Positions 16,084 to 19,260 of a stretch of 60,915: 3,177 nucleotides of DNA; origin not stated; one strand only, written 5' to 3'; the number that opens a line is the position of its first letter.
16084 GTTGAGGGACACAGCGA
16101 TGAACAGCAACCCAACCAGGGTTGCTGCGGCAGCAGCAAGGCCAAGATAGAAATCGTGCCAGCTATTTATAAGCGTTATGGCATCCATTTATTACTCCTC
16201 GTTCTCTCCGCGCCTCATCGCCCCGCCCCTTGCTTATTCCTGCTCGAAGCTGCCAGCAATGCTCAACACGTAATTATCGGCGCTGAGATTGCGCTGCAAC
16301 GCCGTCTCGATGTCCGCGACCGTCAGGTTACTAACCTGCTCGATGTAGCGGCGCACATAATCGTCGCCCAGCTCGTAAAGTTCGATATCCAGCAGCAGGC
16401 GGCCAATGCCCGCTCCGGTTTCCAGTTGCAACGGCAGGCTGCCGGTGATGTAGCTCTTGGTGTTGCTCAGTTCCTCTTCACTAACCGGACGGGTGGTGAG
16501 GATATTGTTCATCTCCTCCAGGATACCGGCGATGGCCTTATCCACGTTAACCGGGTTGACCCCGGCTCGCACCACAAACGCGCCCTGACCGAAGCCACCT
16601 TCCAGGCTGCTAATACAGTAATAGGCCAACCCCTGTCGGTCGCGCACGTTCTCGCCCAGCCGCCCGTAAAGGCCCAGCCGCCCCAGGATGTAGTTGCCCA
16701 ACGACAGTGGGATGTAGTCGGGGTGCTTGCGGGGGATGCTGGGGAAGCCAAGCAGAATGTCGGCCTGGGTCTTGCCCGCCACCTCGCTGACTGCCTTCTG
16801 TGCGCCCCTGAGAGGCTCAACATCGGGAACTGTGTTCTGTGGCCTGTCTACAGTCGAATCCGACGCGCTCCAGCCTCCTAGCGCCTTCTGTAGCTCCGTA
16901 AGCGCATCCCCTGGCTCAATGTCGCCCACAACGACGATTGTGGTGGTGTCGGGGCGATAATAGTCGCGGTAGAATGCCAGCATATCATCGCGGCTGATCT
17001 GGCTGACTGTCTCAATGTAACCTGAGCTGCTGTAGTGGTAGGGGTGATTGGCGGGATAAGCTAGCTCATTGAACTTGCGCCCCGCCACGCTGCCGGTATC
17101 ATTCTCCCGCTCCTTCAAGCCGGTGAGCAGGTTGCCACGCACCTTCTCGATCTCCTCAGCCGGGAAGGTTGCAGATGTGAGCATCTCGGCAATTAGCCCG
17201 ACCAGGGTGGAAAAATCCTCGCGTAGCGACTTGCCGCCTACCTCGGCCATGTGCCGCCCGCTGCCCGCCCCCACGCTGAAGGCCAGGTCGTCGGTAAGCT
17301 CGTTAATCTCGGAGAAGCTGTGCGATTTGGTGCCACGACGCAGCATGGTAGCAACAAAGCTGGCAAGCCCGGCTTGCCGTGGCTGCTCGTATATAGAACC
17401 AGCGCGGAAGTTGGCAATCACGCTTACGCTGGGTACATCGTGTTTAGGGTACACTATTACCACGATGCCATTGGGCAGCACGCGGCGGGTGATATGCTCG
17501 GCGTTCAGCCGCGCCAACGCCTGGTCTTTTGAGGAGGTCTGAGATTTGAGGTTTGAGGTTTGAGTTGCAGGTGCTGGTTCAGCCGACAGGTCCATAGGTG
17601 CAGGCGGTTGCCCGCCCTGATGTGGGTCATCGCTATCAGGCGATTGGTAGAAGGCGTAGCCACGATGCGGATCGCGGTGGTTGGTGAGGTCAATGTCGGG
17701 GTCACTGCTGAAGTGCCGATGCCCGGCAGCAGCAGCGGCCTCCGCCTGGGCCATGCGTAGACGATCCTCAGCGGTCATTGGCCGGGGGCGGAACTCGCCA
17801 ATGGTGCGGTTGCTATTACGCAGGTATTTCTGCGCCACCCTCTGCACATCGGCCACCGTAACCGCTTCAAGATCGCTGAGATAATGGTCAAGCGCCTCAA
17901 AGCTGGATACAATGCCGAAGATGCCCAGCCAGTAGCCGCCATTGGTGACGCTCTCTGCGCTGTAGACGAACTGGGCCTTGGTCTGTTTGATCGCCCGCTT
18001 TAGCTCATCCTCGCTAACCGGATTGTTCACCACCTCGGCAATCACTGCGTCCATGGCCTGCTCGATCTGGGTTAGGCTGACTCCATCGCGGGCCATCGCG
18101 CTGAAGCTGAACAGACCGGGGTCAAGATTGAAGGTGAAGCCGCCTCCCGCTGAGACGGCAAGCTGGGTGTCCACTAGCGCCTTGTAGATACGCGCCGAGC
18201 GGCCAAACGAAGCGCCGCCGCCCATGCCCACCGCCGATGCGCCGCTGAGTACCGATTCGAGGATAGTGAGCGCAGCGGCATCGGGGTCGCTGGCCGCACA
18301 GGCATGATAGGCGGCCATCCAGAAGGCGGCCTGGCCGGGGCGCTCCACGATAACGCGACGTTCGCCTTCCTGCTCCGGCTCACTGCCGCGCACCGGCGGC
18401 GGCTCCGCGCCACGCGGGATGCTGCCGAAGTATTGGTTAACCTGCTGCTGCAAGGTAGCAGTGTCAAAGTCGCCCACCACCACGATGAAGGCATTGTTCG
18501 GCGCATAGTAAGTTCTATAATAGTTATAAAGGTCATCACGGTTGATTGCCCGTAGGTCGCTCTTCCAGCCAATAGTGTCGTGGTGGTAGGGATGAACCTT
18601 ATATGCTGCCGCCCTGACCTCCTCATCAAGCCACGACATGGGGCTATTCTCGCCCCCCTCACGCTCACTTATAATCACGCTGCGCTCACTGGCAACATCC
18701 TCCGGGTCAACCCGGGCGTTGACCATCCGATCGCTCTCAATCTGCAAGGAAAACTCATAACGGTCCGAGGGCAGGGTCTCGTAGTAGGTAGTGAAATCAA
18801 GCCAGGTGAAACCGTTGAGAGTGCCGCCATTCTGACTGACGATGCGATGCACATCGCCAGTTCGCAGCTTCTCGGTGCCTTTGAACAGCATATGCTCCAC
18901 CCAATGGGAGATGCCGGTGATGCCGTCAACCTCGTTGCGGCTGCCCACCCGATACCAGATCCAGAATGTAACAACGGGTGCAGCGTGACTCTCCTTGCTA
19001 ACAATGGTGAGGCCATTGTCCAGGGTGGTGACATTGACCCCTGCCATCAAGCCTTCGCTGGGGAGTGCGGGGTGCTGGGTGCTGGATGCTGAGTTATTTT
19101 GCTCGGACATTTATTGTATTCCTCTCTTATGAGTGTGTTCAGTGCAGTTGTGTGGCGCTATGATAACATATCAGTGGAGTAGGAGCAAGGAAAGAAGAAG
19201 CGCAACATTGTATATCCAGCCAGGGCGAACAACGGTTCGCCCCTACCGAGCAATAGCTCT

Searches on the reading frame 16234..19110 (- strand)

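Call 58: search_protein_families(library=pfam, proteins=[window:16234-19110:-], max_evalue=0.00001)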
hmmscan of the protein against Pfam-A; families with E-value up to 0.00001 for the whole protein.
window:16234-19110:- (958 aa): 2 families
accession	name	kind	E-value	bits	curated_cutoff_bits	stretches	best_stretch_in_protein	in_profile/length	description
PF05193.26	Peptidase_M16_C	-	3.4e-73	245.8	23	2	189-376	2-180/181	Peptidase M16 inactive domain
PF00675.25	Peptidase_M16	-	2.7e-35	121.9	22.3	2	36-179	2-145/149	Insulinase (Peptidase family M16)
